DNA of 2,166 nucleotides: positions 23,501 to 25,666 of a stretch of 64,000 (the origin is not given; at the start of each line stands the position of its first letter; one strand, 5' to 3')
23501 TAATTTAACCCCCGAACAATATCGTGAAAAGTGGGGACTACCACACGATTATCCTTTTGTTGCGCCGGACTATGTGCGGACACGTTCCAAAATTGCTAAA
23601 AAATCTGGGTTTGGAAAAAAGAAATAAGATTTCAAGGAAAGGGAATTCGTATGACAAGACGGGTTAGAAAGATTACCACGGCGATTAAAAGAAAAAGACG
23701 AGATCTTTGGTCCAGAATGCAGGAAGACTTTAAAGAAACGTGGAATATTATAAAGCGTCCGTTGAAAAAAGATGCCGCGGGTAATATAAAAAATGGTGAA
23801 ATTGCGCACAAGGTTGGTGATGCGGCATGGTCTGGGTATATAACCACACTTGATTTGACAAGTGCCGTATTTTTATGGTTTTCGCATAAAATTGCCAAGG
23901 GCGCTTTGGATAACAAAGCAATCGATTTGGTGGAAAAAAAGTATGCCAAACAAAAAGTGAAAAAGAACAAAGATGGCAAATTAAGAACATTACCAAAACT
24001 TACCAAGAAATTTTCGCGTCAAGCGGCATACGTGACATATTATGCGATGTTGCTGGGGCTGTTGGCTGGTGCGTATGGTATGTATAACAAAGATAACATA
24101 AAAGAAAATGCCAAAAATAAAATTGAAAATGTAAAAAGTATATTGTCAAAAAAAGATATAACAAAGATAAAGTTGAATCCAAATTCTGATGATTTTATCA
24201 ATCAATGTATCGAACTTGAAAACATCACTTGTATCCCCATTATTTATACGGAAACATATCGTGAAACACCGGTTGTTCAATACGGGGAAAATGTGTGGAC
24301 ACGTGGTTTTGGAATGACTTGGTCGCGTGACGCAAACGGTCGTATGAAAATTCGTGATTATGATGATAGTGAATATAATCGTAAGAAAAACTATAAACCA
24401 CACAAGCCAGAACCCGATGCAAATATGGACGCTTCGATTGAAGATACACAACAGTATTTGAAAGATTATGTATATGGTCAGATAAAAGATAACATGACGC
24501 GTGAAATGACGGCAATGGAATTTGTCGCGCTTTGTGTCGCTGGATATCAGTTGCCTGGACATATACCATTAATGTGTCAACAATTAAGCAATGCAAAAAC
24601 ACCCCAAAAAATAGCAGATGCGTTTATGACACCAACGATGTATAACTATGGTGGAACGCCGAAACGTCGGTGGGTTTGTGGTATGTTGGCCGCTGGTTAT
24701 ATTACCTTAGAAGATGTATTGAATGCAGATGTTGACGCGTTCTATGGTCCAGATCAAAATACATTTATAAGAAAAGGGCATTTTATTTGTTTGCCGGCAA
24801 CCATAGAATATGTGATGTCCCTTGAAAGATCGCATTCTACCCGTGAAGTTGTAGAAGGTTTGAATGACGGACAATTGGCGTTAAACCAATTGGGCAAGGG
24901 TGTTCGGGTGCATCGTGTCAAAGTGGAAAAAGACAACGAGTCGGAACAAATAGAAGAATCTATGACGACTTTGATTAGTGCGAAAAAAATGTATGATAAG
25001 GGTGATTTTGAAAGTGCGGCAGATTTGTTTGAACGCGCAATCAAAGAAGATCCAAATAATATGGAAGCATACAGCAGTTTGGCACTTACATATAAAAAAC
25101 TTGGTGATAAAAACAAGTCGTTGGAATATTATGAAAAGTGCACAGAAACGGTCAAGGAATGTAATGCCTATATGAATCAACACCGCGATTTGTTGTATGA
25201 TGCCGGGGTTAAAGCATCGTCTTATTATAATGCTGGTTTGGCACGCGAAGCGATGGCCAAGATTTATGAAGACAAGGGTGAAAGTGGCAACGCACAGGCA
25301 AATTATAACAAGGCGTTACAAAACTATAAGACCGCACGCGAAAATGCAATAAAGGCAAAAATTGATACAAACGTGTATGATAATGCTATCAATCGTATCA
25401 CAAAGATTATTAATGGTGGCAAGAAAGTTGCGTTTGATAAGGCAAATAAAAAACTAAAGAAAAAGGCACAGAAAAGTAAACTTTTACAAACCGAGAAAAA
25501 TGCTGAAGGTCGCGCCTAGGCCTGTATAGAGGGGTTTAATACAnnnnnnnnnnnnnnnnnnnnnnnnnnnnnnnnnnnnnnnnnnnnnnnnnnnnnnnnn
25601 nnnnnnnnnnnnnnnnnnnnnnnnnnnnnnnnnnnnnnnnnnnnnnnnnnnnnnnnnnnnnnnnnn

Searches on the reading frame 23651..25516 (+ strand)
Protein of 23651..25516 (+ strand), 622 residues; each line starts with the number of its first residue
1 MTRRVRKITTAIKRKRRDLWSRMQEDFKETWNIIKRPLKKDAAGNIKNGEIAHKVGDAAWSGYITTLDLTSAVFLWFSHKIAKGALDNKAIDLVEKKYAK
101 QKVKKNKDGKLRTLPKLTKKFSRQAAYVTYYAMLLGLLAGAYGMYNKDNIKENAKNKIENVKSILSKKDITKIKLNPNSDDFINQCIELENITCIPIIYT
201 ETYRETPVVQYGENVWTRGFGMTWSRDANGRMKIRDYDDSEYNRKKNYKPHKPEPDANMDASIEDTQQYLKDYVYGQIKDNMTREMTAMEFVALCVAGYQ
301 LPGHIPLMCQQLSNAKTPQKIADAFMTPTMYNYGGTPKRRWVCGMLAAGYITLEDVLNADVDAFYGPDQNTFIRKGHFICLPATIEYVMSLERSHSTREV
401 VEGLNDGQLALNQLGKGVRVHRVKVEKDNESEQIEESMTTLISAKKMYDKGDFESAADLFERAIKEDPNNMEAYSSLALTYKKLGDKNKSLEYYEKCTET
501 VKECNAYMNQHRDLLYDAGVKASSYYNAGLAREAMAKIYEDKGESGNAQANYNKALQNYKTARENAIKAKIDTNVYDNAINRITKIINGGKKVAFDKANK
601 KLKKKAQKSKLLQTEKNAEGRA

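Call 53: search_protein_families(library=pfam, proteins=[window:23651-25516:+], max_evalue=0.001)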
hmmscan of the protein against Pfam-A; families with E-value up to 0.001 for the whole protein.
window:23651-25516:+ (622 aa): 14 families
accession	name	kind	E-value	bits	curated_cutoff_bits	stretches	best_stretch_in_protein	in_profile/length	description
PF13181.12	TPR_8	-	2e-10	40.4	25.7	1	472-499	2-29/34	Tetratricopeptide repeat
PF07719.23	TPR_2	-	2.1e-10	40.3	27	0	447-470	11-34/34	Tetratricopeptide repeat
PF00515.34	TPR_1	-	3.5e-09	36.5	27.8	1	472-498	2-28/34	Tetratricopeptide repeat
PF13414.12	TPR_11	-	1.8e-07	31.2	26.8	1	448-485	5-42/42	TPR repeat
PF13176.12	TPR_7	-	3.2e-07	30.3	27.9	0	473-501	1-29/36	Tetratricopeptide repeat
PF13428.12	TPR_14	-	6.2e-07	29.9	23.5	0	449-478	13-42/44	Tetratricopeptide repeat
PF13424.12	TPR_12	-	9.5e-07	29.4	30.1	1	453-500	26-74/77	Tetratricopeptide repeat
PF14559.12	TPR_19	-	2.8e-06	28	25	1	449-495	3-49/68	Tetratricopeptide repeat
PF13431.12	TPR_17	-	6.2e-06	26.5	24.4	1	459-491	1-33/34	Tetratricopeptide repeat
PF13432.12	TPR_16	-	6.4e-06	27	32.7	1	448-495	8-55/65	Tetratricopeptide repeat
PF23914.1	TPR_CcmH_CycH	-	6e-05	23.4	42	1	449-502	99-152/158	Cytochrome c-type biogenesis protein H TPR domain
PF14863.12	Alkyl_sulf_dimr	-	0.00011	23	26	1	440-491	72-123/139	Alkyl sulfatase dimerisation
PF13174.12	TPR_6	-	0.00057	20.8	26.3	0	476-498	5-27/33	Tetratricopeptide repeat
PF13374.12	TPR_10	-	0.00076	19.9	27.5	0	472-499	3-30/42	Tetratricopeptide repeat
